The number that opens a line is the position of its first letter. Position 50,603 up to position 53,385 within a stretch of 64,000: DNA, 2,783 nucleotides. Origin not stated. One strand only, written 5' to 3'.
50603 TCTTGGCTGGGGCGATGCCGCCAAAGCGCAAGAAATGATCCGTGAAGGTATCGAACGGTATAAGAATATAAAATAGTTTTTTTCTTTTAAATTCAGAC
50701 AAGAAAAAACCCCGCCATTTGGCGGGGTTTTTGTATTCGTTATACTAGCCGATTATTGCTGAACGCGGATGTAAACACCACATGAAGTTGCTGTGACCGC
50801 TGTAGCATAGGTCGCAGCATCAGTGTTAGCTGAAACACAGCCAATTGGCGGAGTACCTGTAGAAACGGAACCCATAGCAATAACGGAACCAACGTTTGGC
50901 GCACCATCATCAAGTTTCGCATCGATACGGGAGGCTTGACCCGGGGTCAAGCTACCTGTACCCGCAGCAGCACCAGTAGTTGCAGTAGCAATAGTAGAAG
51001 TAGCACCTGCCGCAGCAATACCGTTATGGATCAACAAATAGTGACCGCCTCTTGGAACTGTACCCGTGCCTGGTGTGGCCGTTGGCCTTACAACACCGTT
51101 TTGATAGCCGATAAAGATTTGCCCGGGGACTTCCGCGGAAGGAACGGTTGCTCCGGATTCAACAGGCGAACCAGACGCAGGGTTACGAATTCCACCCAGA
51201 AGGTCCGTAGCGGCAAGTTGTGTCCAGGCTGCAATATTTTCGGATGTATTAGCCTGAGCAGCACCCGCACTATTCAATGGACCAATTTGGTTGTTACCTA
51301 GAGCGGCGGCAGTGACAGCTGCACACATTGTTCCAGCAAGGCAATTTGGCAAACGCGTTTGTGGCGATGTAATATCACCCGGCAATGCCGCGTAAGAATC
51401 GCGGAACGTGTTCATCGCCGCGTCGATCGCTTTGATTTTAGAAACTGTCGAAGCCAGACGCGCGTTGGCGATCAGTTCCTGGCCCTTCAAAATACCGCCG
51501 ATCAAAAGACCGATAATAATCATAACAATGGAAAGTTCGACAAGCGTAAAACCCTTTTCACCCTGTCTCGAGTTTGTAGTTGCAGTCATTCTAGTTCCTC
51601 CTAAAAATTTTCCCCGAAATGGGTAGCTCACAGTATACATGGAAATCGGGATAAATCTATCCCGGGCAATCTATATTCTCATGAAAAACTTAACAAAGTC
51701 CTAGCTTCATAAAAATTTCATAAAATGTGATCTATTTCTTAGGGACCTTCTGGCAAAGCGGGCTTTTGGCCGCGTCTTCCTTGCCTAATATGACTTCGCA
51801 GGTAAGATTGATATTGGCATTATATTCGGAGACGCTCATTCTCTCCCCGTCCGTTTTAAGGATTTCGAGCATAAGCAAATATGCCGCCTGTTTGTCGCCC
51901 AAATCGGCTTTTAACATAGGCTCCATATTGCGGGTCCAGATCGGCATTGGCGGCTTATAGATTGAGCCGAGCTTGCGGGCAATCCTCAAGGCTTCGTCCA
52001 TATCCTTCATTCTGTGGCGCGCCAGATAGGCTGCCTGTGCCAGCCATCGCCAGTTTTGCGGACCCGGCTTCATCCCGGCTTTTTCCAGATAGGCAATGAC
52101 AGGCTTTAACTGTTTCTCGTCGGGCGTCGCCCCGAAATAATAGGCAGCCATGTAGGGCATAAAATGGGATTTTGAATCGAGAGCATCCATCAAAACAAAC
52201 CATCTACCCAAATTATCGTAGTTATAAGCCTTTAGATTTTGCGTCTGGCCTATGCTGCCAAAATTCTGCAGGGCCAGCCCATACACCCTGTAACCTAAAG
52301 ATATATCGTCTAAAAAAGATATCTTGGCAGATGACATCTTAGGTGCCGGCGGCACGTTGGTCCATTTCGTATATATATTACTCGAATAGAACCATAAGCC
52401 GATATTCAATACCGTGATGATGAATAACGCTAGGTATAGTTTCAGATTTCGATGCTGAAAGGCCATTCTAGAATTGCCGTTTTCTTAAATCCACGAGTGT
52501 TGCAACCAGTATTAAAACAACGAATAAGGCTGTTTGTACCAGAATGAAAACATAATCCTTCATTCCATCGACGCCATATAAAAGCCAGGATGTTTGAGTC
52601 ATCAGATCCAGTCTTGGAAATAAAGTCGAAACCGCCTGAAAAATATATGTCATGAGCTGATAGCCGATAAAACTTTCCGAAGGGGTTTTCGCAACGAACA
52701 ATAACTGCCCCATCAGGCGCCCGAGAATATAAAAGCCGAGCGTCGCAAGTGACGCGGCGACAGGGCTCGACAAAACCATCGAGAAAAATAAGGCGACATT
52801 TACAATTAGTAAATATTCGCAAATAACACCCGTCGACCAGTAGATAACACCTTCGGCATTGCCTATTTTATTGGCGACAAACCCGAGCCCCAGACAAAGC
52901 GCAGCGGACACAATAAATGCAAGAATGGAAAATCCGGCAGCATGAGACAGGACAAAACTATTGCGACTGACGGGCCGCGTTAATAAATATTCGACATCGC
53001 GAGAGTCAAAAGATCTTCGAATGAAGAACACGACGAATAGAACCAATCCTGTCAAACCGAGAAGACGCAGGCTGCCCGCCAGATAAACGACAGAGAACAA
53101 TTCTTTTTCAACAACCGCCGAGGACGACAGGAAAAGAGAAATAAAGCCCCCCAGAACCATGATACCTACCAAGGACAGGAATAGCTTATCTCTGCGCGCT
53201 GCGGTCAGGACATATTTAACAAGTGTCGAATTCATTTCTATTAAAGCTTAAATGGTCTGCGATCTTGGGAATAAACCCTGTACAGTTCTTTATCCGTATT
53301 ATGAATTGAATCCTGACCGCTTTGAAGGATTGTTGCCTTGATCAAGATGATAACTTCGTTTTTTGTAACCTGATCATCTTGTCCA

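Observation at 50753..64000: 13-gene type IV pilus-like supercluster with an unusual parts list in an alphaproteobacterial backbone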

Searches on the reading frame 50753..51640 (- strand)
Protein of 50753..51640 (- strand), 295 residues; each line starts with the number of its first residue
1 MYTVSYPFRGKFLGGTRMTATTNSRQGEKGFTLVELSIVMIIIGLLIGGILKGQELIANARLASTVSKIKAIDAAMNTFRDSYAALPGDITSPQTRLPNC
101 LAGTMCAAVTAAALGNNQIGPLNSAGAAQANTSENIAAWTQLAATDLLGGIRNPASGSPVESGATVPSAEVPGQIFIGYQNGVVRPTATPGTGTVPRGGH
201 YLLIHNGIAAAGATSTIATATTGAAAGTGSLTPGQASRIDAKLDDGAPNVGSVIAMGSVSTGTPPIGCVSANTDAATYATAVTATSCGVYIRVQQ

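Call 6: search_protein_families(library=pfam, max_evalue=0.01, proteins=[window:50753-51640:-])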
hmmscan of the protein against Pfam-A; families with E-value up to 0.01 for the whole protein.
window:50753-51640:- (295 aa): 1 family
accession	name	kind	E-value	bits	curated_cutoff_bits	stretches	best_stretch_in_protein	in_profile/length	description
PF07963.17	N_methyl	-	1.4e-06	28.1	21.2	1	27-51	3-27/27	Prokaryotic N-terminal methylation motif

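Call 8: search_protein_families(library=ncbifam, max_evalue=0.01, proteins=[window:50753-51640:-])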
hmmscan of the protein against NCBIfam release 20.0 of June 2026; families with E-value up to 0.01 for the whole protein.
window:50753-51640:- (295 aa): 5 families
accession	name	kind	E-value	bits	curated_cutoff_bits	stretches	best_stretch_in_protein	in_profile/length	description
TIGR01710.1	typeII_sec_gspG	equivalog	2.1e-06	27.8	88.85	1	29-87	1-60/134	type II secretion system major pseudopilin GspG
TIGR02532.1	IV_pilin_GFxxxE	domain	1.2e-05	24.9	16.3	1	29-50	2-23/24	prepilin-type N-terminal cleavage/methylation domain-containing protein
TIGR01708.2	typeII_sec_gspH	equivalog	0.00083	19.4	80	1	28-51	1-24/169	type II secretion system minor pseudopilin GspH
NF007800.0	PRK10506.1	equivalog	0.0035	17.2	158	1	24-71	4-52/163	prepilin peptidase-dependent protein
NF040999.1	pilin_ComGC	equivalog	0.0056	16.8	75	1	28-47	1-20/84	competence type IV pilus major pilin ComGC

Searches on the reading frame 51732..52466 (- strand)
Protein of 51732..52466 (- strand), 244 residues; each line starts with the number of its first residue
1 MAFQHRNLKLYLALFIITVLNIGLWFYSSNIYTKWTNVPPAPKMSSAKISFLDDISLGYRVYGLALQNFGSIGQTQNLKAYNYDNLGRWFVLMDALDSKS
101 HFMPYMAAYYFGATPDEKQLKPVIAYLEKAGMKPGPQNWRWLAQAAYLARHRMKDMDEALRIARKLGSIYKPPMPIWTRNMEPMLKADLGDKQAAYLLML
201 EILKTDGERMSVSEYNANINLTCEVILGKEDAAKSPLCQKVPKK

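Call 6: search_protein_families(library=pfam, max_evalue=0.01, proteins=[window:51732-52466:-])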
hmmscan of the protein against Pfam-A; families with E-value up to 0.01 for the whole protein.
window:51732-52466:- (244 aa): 1 family
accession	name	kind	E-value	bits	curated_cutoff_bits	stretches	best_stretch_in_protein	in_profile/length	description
PF10746.14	Phage_holin_2_2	-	0.0095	16.1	25.4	0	10-31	35-56/61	Phage holin T7 family, holin superfamily II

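Call 8: search_protein_families(library=ncbifam, max_evalue=0.01, proteins=[window:51732-52466:-])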
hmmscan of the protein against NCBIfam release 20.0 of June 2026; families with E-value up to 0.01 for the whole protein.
window:51732-52466:- (244 aa): 0 families

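Call 45: find_homologous_proteins(query=window:51732-52466:-, max_evalue=0.001)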
Query window:51732-52466:- (244 aa): 68 proteins with E <= 0.001 among 221 candidates.
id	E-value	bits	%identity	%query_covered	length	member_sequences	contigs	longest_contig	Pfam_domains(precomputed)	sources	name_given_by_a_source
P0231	1.9e-160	550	98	100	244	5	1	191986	-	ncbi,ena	-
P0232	9.5e-135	466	84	98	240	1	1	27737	-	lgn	-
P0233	4.5e-133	460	86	97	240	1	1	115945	-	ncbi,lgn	-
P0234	1.2e-132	459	81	100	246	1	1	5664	-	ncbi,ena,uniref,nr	ncbi:MAG: hypothetical protein DI586_10135 [Micavibrio aeruginosavorus]|uniref:Uncharacterized prote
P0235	2.9e-109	382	69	98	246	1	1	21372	-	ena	-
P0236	4.4e-108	378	67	100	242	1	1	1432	-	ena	-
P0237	9.7e-108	377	67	98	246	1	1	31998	-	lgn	-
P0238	8.8e-101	354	65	98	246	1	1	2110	-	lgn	-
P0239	6.1e-99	348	64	98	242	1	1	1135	-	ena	-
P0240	1.3e-96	341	66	93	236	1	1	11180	-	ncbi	-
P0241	2.3e-96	340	65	93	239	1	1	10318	-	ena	-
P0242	5.1e-96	339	63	98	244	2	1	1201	-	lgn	-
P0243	9.1e-96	338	65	98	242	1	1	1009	-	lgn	-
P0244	9.7e-95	335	60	98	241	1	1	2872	-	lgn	-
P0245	5.3e-89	316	60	96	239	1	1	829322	-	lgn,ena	-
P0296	5.3e-38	149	40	78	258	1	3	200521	-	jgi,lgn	jgi:hypothetical protein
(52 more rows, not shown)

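Call 57: predict_structure(alignment_id=A6)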
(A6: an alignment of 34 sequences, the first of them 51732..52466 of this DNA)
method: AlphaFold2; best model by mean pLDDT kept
length: 244 residues; sequences in the alignment: 34
mean_pLDDT: 88.2   pTM: 0.74
mean pLDDT of the five models: 88.2, 88.2, 87.3, 87.0, 86.3
residues with pLDDT >= 90: 128; 70-90: 99; 50-70: 15; < 50: 2
segments of 3 or more residues with pLDDT < 50: none
pLDDT, mean of each block of 10 residues (from residue 1): 71 96 88 74 92 90 81 73 93 93 90 88 97 93 96 96 97 92 87 86 87 88 87 90 71
secondary structure, 60 per line:
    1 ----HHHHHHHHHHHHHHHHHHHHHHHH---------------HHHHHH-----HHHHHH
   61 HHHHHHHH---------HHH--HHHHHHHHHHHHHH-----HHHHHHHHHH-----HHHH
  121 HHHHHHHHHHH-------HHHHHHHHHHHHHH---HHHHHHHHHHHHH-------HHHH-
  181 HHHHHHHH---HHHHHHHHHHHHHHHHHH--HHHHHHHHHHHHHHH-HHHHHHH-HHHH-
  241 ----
elements in order: H5-28 H44-49 H55-68 H83-96 H102-111 H117-131 H139-152 H156-168 H176-179 H181-188 H192-209 H212-226 H228-234 H236-239

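Call 59: fold_search(model_id=the predicted structure, library=pdb)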
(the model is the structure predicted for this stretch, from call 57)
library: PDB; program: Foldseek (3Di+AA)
matches with E <= 10: 943; with E <= 0.001: 0
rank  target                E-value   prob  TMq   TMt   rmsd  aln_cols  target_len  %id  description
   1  8chy                  8.9e-02  0.99  0.36  0.33   8.6       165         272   17  Crystal structure of an 8-repeat consensus TPR superhelix with Zinc. (released 2024-02-21)
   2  9nlu_H                1.2e-01  0.97  0.35  0.32   9.8       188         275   10  Y20S (Sec18-Sec17-Sec9-Sso1-Snc1) EDTA - Class 5 (released 2025-10-01)
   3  6yj6_A                1.3e-01  0.97  0.40  0.15   7.1       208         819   11  Structure of the TFIIIC subcomplex tauA (released 2020-09-16)
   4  8re6_A                1.3e-01  0.99  0.41  0.25   8.8       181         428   12  Aspartyl/Asparaginyl beta-hydroxylase (AspH) R735Q variant in complex with Mn, 2-oxoglutarate and a Factor X derived p (released 2024-12-18)
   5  9nlz_G                1.5e-01  0.99  0.49  0.44   6.6       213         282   15  Y20S (Sec18-Sec17-Sec9-Sso1-Snc1) EDTA - Class 8 (released 2025-10-01)
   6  5aem                  1.5e-01  0.96  0.37  0.24  10.3       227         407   14  Structure of t131 N-terminal TPR array (released 2015-06-24)
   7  6e9z_A                1.5e-01  0.21  0.13  0.14  16.6       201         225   14  DHF119 filament (released 2018-11-21)
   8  9nly_G                1.6e-01  0.99  0.47  0.43   5.5       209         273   13  Y20S (Sec18-Sec17-Sec9-Sso1-Snc1) EDTA - Class 7 (released 2025-10-01)
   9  3gw4_A                1.6e-01  0.99  0.38  0.46   7.2       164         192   14  Crystal structure of uncharacterized protein from Deinococcus radiodurans. Northeast Structural Genomics Consortium Ta (released 2009-04-21)
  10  9nly_I                1.7e-01  0.96  0.41  0.38   9.1       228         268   11  Y20S (Sec18-Sec17-Sec9-Sso1-Snc1) EDTA - Class 7 (released 2025-10-01)
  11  8re8_A                2.0e-01  0.97  0.42  0.26   9.5       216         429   10  Aspartyl/Asparaginyl beta-hydroxylase (AspH) R688Q variant in complex with Mn, (3R)-methyl-2-oxoglutarate and a Factor (released 2024-12-18)
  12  9fqr_Fp               2.0e-01  0.87  0.36  0.24   8.7       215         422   13  96-nm repeat of axonemal doublet microtubules from bovine sperm (released 2025-03-26)
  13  1pc2_MODEL_1_A        2.3e-01  0.97  0.29  0.43   5.8       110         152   17  Solution structure of human mitochondria fission protein Fis1 (released 2003-12-09)
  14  9ng2_H                2.3e-01  0.90  0.42  0.37   7.4       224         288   13  Y20S (Sec18-Sec17-Sec9-Sso1-Snc1) EDTA - Class 4 (released 2025-10-01)
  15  5cwm                  2.3e-01  0.23  0.15  0.16  13.8       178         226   15  Crystal structure of de novo designed helical repeat protein DHR64 (released 2015-12-16)
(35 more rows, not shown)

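Call 90: find_encoding_contigs(protein=P0296, flank=10000, max_places=2)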
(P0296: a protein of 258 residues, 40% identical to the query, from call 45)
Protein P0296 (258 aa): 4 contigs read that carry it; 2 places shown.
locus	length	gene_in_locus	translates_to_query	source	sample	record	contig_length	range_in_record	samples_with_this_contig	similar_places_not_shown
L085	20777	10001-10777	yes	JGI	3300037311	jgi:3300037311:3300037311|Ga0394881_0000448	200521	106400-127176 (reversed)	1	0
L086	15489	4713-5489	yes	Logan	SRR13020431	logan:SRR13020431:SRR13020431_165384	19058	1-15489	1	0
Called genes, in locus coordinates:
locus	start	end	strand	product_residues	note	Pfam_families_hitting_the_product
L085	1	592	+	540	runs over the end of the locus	-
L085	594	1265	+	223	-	-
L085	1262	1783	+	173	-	-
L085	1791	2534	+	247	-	PF00005:ABC_tran, PF13304:AAA_21 (weak)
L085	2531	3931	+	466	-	PF04733:Coatomer_E (weak), PF13431:TPR_17 (faint), PF14559:TPR_19 (faint), PF00515:TPR_1 (faint), PF07719:TPR_2 (faint), PF13174:TPR_6 (faint), PF13181:TPR_8 (faint), PF13428:TPR_14 (faint), +1 more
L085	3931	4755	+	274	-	PF06750:A24_N_bact, PF01478:Peptidase_A24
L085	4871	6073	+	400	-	PF00437:T2SSE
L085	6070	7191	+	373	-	PF00437:T2SSE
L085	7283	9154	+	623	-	PF00263:Secretin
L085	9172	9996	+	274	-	-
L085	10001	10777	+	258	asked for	-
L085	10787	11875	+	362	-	PF12833:HTH_18, PF00165:HTH_AraC (weak)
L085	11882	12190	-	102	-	-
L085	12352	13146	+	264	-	PF02673:BacA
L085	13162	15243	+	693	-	PF13598:DUF4139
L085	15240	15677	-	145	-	PF03602:Cons_hypoth95, PF05175:MTS (weak), PF13649:Methyltransf_25 (weak)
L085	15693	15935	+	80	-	-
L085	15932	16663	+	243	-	-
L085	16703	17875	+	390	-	-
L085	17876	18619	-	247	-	PF13637:Ank_4 (faint), PF00023:Ank (faint), PF13606:Ank_3 (faint), PF12796:Ank_2 (weak), PF13857:Ank_5 (weak)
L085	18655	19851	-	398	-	PF02541:Ppx-GppA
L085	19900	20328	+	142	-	PF00300:His_Phos_1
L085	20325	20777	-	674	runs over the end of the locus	PF17764:PriA_3primeBD, PF00270:DEAD, PF04851:ResIII, PF00271:Helicase_C (faint), PF18319:Zn_ribbon_PriA, PF18074:PriA_C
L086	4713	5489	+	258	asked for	-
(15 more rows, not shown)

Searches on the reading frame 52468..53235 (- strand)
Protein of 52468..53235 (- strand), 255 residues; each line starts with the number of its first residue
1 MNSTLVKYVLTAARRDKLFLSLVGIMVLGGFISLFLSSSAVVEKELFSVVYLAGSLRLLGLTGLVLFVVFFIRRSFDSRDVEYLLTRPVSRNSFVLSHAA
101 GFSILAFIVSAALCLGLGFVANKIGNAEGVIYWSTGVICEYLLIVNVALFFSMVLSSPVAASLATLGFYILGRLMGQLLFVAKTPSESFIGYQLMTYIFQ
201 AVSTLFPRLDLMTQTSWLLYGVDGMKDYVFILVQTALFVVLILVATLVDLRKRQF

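Call 6: search_protein_families(library=pfam, max_evalue=0.01, proteins=[window:52468-53235:-])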
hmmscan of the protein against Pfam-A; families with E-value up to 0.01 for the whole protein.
window:52468-53235:- (255 aa): 1 family
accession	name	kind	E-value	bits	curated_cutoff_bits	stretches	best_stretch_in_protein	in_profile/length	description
PF12730.13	ABC2_membrane_4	-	0.0014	19.1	27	1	14-154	10-153/179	ABC-2 family transporter protein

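Call 8: search_protein_families(library=ncbifam, max_evalue=0.01, proteins=[window:52468-53235:-])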
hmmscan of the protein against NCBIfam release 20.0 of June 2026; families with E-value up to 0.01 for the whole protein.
window:52468-53235:- (255 aa): 0 families

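Call 24: find_homologous_proteins(query=window:52468-53235:-, max_evalue=0.001)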
Query window:52468-53235:- (255 aa): 312 proteins with E <= 0.001 among 5399 candidates; the best 120 are listed.
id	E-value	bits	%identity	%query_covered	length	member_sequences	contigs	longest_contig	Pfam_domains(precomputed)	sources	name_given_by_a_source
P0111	2.3e-148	510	98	100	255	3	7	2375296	-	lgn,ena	-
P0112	7.6e-131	453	86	100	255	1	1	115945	-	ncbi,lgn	-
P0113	4.9e-129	447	85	100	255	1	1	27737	-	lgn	-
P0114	1.4e-126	439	83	100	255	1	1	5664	-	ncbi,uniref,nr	ncbi:MAG: hypothetical protein DI586_10130 [Micavibrio aeruginosavorus]|uniref:ABC transporter perme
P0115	1.3e-119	416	77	100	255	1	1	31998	-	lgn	-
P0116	3.7e-115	401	73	100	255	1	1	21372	-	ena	-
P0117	1.6e-114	399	75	100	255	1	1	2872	-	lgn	-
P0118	2.5e-108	379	71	100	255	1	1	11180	-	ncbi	-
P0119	1.4e-106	373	70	100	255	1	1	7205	PF09847.17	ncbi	-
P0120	5.4e-105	368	68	100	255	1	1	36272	-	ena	-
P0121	1.6e-103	363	67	100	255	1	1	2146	-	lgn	-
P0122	2.9e-102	359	66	100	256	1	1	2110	-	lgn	-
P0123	1.2e-100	354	65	100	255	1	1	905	-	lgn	-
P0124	1.5e-98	347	64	100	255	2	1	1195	-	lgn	-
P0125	1.6e-98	347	65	100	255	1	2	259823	-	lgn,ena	-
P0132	3.0e-83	297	59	100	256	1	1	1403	PF12679.14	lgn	-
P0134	4.9e-80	287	59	100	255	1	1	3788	PF12679.14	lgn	-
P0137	2.2e-79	284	56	100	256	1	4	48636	PF12679.14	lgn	-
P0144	3.3e-77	277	54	100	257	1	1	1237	PF12679.14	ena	-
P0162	1.2e-68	249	53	98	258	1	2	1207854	PF12679.14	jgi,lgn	jgi:hypothetical protein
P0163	1.7e-68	249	50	100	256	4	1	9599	PF12679.14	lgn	-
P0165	6.8e-68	247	48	100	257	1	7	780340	PF12679.14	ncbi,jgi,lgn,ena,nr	ncbi:MAG TPA: ABC transporter permease subunit [Alphaproteobacteria bacterium]|nr:ABC transporter pe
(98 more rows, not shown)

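Call 78: search_solved_structures(query=A7, max_evalue=10, show_alignments=1)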
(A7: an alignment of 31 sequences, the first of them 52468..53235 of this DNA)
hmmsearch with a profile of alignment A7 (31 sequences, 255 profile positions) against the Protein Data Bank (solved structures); distinct sequences matched with E-value up to 10: 4.
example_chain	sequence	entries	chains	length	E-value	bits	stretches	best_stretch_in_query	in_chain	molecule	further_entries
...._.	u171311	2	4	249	0.0036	20.1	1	4-170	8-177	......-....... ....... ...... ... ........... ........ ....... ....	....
9q2r_A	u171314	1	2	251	0.0037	20.1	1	4-170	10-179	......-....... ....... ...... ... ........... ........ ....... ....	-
9q1y_A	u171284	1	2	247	0.0041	19.9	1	4-170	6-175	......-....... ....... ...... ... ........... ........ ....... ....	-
6xjh_A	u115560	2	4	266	0.0044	19.8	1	4-170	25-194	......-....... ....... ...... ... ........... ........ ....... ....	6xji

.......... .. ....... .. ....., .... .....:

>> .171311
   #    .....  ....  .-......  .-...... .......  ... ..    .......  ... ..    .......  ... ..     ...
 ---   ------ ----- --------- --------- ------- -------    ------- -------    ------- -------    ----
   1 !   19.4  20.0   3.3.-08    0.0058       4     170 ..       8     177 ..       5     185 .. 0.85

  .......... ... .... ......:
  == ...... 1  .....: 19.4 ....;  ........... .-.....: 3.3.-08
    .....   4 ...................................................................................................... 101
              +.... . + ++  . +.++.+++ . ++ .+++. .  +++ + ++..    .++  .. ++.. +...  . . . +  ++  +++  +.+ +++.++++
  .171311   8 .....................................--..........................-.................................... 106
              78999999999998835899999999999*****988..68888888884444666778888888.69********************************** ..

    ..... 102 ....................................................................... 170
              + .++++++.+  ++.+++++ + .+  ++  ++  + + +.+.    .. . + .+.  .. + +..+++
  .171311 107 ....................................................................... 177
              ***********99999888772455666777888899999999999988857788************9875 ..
